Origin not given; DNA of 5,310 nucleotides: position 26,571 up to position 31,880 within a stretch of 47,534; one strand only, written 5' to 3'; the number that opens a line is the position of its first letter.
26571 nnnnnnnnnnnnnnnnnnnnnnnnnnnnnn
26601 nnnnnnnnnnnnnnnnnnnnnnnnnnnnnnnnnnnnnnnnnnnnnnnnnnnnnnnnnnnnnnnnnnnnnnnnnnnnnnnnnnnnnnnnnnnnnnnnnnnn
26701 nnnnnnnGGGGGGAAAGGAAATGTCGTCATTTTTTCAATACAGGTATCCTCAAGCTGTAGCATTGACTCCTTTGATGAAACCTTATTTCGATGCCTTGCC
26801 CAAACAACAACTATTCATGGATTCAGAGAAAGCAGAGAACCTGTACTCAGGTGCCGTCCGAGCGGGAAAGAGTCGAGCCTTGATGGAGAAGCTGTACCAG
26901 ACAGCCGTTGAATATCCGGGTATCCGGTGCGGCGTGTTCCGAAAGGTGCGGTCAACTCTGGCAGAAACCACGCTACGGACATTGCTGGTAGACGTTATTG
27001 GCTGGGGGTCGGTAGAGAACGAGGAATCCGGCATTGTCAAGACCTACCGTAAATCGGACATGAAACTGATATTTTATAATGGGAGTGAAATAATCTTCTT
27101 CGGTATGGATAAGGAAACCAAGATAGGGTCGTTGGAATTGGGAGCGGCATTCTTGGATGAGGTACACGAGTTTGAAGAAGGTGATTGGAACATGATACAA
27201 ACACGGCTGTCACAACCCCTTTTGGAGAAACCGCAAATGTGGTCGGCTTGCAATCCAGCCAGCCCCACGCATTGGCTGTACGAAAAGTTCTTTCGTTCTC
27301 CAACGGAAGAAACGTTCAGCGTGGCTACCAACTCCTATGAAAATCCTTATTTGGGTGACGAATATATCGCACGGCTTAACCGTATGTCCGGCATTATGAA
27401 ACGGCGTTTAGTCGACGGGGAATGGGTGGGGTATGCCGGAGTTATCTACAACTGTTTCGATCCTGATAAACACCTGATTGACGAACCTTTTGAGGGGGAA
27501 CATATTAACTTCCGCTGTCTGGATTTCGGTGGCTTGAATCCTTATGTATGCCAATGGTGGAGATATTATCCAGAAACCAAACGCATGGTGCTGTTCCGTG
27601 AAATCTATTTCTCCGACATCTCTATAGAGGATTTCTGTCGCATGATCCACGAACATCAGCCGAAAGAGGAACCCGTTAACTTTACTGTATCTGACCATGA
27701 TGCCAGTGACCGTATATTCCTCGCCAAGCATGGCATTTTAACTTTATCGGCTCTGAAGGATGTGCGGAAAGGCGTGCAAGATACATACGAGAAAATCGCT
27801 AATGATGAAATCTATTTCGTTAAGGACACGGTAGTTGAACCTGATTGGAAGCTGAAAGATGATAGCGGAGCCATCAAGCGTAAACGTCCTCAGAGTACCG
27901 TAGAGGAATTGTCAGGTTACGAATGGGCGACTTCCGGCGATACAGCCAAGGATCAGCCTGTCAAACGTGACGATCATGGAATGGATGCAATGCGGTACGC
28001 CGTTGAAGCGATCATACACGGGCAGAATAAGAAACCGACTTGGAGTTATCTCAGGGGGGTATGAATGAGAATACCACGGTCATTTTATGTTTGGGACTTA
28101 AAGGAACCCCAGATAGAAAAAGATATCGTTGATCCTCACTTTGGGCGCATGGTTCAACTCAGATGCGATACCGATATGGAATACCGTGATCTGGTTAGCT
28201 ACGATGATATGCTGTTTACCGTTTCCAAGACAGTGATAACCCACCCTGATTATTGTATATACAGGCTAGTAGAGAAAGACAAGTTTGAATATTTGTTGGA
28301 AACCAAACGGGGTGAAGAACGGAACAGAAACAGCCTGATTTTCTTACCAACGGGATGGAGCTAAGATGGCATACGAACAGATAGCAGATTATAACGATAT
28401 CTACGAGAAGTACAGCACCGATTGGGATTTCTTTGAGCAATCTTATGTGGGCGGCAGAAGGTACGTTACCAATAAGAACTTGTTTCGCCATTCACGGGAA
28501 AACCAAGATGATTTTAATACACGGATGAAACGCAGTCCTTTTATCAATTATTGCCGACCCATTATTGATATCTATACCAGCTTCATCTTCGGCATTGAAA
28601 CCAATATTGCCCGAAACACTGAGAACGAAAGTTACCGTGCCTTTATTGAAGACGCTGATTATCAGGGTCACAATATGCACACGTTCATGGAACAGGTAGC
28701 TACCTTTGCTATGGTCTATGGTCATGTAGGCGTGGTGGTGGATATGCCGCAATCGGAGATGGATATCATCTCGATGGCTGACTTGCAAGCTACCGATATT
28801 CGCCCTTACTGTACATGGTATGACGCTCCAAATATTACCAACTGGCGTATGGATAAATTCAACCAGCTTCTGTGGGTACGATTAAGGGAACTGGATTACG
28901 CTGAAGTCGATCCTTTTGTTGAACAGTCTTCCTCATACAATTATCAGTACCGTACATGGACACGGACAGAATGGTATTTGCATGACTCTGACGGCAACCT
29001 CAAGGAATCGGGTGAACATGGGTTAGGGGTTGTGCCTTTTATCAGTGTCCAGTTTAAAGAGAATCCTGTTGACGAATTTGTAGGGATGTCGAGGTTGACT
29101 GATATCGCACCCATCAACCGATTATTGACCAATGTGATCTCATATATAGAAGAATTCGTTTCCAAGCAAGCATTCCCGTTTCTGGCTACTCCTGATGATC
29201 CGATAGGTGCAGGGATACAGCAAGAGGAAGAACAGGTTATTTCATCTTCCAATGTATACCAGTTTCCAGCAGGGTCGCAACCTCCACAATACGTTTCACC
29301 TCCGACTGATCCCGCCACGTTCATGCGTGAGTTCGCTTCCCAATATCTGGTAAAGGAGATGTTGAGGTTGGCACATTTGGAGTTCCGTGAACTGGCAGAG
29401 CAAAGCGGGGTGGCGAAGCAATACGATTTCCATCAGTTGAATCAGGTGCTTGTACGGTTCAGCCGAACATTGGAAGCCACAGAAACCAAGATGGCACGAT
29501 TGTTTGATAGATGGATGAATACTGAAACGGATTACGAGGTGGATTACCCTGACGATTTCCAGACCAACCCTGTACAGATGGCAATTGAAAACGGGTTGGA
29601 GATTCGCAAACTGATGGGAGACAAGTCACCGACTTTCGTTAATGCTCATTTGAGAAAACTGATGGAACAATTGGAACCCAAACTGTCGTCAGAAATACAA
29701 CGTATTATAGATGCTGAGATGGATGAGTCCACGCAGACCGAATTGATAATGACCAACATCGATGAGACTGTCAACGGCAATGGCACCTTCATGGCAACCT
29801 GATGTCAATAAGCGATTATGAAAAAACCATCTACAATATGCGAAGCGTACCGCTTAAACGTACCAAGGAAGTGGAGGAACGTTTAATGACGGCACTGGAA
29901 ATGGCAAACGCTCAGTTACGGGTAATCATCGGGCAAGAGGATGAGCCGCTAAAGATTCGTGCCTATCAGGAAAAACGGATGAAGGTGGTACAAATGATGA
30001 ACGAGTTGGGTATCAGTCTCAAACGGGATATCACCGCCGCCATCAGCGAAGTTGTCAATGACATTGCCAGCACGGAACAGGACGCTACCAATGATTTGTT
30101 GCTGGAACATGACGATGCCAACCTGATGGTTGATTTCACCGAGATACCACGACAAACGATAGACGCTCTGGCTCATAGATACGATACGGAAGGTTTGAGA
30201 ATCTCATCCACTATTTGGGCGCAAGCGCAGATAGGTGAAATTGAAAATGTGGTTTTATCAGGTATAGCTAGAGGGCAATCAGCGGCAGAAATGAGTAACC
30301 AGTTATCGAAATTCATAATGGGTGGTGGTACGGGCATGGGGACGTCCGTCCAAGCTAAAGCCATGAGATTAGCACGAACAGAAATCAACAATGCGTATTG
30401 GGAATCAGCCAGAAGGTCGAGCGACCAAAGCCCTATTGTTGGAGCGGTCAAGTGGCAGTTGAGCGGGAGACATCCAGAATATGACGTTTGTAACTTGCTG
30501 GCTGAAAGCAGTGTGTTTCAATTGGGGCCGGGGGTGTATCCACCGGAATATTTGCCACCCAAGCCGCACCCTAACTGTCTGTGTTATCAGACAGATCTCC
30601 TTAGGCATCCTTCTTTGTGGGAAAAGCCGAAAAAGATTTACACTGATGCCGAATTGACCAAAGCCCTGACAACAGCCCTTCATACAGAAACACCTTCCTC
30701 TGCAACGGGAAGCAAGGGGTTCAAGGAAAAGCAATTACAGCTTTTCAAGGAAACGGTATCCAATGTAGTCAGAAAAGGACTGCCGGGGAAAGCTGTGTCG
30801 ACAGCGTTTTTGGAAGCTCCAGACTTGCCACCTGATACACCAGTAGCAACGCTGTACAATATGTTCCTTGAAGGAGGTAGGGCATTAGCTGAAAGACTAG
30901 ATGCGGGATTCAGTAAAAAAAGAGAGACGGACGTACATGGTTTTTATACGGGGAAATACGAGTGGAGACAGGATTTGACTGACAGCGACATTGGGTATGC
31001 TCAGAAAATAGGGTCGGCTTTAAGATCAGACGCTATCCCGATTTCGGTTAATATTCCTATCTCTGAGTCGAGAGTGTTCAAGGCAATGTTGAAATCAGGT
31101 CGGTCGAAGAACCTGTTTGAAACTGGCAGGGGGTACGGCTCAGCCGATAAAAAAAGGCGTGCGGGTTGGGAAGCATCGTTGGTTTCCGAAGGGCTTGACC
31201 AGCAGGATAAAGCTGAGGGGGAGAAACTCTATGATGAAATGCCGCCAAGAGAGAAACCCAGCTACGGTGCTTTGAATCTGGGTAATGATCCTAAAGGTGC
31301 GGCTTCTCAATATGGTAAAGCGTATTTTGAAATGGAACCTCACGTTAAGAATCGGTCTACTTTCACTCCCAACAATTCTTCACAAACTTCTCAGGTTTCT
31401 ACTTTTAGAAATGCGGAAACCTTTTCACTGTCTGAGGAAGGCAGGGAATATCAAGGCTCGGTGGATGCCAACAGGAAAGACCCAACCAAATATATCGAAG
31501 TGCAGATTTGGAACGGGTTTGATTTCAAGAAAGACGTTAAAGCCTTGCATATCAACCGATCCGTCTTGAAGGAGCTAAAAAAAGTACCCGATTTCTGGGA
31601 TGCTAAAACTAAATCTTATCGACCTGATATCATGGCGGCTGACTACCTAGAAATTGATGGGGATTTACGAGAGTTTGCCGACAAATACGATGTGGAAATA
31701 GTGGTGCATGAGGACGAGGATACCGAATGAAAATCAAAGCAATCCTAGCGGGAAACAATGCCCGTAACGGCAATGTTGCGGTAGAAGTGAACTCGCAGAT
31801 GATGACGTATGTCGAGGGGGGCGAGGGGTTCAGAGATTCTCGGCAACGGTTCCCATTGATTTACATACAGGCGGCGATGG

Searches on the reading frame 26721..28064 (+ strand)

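Call 9: search_protein_families(library=phrogs, proteins=[window:26721-28064:+], max_evalue=0.001)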
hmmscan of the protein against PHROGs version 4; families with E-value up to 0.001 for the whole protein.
window:26721-28064:+ (447 aa): 7 families
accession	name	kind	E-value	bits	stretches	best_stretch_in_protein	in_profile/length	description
phrog_2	-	head and packaging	8.9e-43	148.1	1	23-437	264-599/807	terminase large subunit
phrog_979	-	head and packaging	7.7e-27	95.2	1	25-188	154-312/642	terminase large subunit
phrog_3717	-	head and packaging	4.3e-25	89.7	1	27-255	13-244/277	terminase large subunit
phrog_10250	-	head and packaging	1.5e-17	65.1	1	220-438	3-222/228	terminase large subunit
phrog_5653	-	head and packaging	4.8e-17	63.3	1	233-438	1-187/199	terminase large subunit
phrog_6672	-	head and packaging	1.5e-08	35.3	1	389-437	85-135/145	terminase large subunit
phrog_9526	-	head and packaging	1e-05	26.2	1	25-187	11-172/280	terminase large subunit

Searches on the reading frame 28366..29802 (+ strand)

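Call 9: search_protein_families(library=phrogs, proteins=[window:28366-29802:+], max_evalue=0.001)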
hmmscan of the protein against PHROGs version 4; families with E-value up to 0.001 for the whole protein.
window:28366-29802:+ (478 aa): 4 families
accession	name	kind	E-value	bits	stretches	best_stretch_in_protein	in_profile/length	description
phrog_145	-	head and packaging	3.8e-69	234.7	1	4-461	8-476/493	portal protein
phrog_12458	-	unknown function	8.1e-27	95.2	1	10-210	34-234/265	-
phrog_20858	-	unknown function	3.5e-09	37.3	1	345-452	80-189/250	-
phrog_64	-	head and packaging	5.6e-05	22.8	1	12-390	77-434/547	portal protein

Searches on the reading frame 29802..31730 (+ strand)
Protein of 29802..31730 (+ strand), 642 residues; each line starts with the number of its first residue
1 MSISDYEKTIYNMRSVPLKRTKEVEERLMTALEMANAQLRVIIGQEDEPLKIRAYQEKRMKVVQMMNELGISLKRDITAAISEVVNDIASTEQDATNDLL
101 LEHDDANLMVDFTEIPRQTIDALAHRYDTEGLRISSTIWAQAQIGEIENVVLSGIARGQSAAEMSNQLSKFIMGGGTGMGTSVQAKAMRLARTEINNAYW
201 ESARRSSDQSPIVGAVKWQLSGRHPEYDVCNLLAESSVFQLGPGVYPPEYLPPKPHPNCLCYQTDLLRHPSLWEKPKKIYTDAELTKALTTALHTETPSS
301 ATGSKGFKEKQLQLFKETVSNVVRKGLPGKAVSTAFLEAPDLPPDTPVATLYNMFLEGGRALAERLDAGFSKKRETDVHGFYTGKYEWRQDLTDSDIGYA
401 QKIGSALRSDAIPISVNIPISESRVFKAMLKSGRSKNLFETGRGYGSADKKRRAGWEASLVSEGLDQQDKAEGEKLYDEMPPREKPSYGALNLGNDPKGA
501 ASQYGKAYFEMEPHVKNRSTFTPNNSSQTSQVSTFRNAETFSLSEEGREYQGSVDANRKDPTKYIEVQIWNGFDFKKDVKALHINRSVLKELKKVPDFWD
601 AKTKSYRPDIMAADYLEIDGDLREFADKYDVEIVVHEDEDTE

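Call 9: search_protein_families(library=phrogs, proteins=[window:29802-31730:+], max_evalue=0.001)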
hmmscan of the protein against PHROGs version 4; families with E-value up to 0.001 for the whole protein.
window:29802-31730:+ (642 aa): 12 families
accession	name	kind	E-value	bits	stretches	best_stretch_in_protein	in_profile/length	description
phrog_1657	-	head and packaging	3.4e-39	136.1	1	5-267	14-299/337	head morphogenesis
phrog_4728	-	head and packaging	8.4e-16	58.8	1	59-264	103-297/591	head morphogenesis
phrog_7625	-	head and packaging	2.4e-15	57.4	1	73-264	51-246/504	head morphogenesis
phrog_115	-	head and packaging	1.1e-14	55.5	1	61-262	129-313/665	minor head protein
phrog_25879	-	head and packaging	1.5e-14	55.2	1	144-267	35-149/173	head morphogenesis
phrog_595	-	head and packaging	5.2e-12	46.9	1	92-279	131-312/513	head maturation protease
phrog_17987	-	head and packaging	1.6e-11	44.1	1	117-264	135-276/856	head maturation protease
phrog_16625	-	moron, auxiliary metabolic gene and host takeover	3.4e-07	30.1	1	176-268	231-314/869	Bxa ADP-ribosyl transferase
phrog_2468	-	head and packaging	8.2e-06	26.5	1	21-222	40-220/303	head morphogenesis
phrog_21401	-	tail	5.2e-05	22.9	1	64-267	63-275/566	pilot protein for DNA ejection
phrog_8314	-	unknown function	0.00013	22.4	0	391-556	45-194/259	-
phrog_2841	-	head and packaging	0.0002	21.5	1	25-212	91-256/525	minor head protein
